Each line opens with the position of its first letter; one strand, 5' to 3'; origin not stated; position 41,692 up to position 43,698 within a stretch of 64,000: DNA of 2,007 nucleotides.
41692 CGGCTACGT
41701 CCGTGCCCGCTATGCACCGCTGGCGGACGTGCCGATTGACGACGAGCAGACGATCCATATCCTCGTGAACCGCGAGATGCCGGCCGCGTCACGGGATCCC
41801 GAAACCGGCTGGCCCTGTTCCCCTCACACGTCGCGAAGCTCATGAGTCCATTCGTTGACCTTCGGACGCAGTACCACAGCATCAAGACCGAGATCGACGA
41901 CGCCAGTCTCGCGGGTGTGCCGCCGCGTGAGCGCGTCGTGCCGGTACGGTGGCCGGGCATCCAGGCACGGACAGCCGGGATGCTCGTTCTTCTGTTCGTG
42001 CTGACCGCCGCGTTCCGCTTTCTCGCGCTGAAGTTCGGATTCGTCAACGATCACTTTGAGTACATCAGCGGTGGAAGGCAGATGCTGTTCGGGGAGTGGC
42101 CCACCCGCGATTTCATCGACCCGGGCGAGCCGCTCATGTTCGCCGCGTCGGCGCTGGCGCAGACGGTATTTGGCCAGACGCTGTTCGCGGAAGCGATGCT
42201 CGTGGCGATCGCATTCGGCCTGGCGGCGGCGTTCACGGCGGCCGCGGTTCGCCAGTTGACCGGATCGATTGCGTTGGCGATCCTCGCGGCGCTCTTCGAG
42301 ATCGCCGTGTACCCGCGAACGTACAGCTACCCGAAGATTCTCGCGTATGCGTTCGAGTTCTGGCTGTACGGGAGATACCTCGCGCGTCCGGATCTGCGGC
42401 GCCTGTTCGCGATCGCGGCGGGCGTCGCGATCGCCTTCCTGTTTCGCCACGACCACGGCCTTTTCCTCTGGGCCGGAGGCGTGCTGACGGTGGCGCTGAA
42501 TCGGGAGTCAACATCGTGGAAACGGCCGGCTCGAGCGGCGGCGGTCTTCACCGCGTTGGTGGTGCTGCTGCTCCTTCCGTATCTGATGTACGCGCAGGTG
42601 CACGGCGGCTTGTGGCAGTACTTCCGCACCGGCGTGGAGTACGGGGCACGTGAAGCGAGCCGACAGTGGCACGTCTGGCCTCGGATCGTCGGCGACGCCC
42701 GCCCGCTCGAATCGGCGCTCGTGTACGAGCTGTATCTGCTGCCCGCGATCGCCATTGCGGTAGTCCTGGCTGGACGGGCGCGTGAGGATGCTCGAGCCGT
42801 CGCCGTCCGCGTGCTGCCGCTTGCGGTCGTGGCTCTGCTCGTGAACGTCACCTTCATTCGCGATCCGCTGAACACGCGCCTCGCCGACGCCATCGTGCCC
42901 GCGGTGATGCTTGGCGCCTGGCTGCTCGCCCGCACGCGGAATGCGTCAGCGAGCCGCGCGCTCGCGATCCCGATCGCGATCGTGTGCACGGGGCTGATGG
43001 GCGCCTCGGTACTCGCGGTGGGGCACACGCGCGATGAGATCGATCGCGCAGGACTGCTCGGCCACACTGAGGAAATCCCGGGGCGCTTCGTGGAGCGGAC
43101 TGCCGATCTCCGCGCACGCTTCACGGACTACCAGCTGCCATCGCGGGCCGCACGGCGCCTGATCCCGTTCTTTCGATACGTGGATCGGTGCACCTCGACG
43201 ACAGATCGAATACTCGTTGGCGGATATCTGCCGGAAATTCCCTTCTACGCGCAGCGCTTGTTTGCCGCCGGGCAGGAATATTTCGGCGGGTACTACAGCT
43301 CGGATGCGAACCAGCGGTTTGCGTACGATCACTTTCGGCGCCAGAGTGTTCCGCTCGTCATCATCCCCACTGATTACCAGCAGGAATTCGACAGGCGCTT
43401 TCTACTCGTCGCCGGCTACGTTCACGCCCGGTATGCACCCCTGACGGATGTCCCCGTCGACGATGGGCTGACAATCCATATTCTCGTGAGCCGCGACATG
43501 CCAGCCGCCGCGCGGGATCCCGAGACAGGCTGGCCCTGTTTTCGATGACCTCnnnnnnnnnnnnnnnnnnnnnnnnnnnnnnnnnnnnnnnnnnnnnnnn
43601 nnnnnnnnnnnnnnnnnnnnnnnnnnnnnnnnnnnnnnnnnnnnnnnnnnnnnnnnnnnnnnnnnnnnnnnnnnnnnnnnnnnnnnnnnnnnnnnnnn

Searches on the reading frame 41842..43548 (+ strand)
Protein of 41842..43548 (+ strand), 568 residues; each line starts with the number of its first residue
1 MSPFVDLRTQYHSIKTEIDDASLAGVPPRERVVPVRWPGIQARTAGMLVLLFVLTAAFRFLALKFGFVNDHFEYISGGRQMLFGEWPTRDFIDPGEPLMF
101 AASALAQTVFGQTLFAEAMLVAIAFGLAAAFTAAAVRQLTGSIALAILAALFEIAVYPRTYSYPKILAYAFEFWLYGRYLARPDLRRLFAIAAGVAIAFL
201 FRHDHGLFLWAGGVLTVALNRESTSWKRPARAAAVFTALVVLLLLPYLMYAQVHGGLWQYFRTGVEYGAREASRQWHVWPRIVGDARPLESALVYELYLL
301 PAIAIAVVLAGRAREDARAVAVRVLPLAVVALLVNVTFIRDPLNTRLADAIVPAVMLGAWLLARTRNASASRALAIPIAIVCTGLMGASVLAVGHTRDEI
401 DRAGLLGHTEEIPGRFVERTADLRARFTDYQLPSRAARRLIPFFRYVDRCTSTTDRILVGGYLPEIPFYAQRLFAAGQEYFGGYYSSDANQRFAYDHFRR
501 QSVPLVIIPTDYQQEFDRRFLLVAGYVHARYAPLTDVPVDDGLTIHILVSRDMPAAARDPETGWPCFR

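Call 33: search_protein_families(library=pfam, proteins=[window:41842-43548:+], max_evalue=0.001)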
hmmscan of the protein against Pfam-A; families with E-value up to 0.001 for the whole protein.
window:41842-43548:+ (568 aa): 0 families

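Call 67: search_protein_families(library=pfam, proteins=[window:41842-43548:+], max_evalue=0.1)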
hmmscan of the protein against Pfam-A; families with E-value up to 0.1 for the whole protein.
window:41842-43548:+ (568 aa): 1 family
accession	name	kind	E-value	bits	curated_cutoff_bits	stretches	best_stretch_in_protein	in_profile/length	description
PF13231.12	PMT_2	-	0.019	15.6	26.1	1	97-243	4-155/160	Dolichyl-phosphate-mannose-protein mannosyltransferase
